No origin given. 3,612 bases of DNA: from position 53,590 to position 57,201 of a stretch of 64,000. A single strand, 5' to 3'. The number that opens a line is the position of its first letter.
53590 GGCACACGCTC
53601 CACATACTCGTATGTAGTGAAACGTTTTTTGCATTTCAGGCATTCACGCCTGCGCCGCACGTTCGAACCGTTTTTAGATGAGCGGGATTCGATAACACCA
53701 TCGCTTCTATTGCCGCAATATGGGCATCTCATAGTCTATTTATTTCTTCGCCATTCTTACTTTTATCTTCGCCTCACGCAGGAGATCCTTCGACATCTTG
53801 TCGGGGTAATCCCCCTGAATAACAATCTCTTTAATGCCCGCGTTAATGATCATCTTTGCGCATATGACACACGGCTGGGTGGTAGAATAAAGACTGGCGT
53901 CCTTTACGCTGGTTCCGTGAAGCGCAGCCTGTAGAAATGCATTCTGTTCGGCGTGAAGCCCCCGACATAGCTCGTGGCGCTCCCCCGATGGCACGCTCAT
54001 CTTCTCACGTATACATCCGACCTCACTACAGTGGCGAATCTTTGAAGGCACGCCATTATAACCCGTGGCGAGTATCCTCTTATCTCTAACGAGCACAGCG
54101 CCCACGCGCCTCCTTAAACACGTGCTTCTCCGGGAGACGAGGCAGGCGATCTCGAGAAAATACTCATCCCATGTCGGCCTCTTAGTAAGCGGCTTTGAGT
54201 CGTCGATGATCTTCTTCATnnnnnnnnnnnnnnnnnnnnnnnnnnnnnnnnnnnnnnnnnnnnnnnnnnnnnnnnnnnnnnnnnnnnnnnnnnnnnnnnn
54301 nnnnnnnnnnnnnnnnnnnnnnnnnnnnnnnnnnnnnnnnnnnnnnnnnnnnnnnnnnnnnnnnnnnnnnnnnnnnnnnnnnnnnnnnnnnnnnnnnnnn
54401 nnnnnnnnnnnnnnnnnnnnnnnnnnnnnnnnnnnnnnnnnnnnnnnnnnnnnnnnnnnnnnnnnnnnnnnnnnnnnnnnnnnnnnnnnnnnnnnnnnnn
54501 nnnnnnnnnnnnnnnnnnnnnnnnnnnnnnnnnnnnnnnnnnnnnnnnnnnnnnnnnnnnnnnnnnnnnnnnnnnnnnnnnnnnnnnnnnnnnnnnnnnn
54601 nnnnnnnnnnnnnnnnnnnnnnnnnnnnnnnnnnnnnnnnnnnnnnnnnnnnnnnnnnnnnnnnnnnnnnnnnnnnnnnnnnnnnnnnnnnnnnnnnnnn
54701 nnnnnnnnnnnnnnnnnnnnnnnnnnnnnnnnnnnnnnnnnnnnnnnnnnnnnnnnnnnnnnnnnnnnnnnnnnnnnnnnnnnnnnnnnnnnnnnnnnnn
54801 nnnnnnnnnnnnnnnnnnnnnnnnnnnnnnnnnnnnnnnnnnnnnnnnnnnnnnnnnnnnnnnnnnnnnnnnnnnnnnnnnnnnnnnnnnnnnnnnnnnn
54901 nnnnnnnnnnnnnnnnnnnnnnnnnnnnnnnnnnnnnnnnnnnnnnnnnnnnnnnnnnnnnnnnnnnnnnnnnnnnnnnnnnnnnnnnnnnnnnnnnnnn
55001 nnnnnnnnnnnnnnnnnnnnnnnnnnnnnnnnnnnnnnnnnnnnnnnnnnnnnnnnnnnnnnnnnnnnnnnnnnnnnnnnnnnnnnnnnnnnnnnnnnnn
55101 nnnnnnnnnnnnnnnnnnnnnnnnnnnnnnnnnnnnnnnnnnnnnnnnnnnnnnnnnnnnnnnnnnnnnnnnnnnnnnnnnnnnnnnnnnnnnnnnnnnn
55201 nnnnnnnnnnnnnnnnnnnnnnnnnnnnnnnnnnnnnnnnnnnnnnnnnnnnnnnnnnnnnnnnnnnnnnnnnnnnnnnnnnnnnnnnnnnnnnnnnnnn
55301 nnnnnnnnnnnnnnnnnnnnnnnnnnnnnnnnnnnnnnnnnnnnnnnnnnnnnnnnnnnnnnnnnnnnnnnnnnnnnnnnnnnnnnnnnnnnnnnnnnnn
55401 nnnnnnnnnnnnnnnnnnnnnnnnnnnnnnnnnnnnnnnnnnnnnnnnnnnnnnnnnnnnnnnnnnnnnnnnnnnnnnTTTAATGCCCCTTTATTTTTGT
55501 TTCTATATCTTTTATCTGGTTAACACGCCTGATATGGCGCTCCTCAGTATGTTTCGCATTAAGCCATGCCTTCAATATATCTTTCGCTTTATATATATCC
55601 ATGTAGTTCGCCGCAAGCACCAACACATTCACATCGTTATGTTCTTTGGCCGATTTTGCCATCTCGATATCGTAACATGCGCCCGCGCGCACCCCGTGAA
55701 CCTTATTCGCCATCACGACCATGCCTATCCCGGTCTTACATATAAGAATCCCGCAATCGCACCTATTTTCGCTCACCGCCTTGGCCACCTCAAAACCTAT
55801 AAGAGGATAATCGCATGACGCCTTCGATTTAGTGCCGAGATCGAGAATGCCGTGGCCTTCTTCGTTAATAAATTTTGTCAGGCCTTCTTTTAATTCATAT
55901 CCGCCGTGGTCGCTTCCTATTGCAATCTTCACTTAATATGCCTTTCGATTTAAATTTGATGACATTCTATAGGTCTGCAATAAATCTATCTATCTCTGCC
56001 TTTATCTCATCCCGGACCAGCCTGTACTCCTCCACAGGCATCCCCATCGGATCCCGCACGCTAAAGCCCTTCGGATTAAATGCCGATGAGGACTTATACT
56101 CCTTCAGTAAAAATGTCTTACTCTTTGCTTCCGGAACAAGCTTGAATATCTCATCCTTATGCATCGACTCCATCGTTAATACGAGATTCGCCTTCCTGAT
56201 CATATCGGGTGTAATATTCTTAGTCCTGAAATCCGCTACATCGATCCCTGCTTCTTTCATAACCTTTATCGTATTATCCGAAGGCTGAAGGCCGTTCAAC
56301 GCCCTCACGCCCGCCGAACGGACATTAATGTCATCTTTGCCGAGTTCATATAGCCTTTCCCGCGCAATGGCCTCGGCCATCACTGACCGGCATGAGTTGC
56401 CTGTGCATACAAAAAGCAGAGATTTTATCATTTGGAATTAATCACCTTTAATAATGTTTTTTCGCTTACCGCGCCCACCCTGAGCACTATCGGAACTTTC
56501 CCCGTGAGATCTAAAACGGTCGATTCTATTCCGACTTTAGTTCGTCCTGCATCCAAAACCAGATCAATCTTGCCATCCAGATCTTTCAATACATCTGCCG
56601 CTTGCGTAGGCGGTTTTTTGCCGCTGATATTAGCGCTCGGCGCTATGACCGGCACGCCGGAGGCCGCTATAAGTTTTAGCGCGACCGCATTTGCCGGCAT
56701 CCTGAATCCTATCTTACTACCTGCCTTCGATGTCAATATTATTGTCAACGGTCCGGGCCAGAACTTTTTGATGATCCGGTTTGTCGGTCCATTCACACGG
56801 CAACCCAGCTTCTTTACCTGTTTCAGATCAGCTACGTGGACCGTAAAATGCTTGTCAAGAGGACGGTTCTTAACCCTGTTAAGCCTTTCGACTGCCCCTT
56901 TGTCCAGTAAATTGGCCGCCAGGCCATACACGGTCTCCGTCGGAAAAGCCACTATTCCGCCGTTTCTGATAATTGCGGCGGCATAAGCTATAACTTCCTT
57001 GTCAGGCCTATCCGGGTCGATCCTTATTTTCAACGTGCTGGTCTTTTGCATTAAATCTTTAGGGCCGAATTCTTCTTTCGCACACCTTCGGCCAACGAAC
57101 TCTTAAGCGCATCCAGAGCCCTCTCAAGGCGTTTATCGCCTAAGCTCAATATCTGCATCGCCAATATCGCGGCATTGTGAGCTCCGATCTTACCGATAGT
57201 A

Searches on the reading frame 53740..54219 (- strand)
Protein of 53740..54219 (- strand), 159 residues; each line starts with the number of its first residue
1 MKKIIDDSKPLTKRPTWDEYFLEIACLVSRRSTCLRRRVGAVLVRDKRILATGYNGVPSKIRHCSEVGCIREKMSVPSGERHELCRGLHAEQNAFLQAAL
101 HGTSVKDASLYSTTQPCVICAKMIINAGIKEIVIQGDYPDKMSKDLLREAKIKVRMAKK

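Call 45: search_protein_families(library=pfam, proteins=[window:53740-54219:-], max_evalue=0.01)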
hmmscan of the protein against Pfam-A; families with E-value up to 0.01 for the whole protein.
window:53740-54219:- (159 aa): 4 families
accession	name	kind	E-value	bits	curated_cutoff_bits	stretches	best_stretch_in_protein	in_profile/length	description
PF00383.29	dCMP_cyt_deam_1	-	7.6e-25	87.2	25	1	16-134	2-100/102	Cytidine and deoxycytidylate deaminase zinc-binding region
PF14437.12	MafB19-deam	-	2.9e-19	69.8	27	1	17-144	3-110/142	MafB19-like deaminase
PF14439.12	Bd3614-deam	-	3.1e-05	24.4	38.5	1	88-138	35-88/113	Bd3614-like deaminase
PF22039.1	HUTI_composite_bact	-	0.0087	16.1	25.5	0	40-53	1-14/26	Imidazolonepropionase-like composite domain, bacteria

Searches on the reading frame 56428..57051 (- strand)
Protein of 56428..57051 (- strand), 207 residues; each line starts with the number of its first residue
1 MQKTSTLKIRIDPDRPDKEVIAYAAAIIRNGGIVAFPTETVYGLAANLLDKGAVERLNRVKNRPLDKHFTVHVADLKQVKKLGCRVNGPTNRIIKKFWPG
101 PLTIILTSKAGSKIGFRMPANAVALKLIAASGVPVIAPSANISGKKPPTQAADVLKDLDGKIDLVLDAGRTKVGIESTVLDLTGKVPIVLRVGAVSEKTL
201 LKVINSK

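Call 8: search_protein_families(library=pfam, proteins=[window:56428-57051:-], max_evalue=0.01)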
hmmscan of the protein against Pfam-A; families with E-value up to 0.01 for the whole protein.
window:56428-57051:- (207 aa): 1 family
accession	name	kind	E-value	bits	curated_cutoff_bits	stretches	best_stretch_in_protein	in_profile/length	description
PF01300.24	Sua5_yciO_yrdC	-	1.8e-51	174.6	25.1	1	27-193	2-178/178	Telomere recombination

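Call 64: search_protein_families(library=ncbifam, proteins=[window:56428-57051:-], max_evalue=0.001)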
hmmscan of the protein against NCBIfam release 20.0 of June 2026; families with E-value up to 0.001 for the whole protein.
window:56428-57051:- (207 aa): 3 families
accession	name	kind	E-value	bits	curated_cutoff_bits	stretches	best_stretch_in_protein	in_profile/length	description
TIGR00057.1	TIGR00057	equivalog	5e-61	205.4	123.2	1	11-202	1-199/202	L-threonylcarbamoyladenylate synthase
NF007919.1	PRK10634.1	equivalog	1.2e-16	60.7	175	1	26-172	3-159/176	L-threonylcarbamoyladenylate synthase type 1 TsaC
TIGR00143.1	hypF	equivalog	2.1e-06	26.2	466.1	1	18-167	191-347/741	carbamoyltransferase HypF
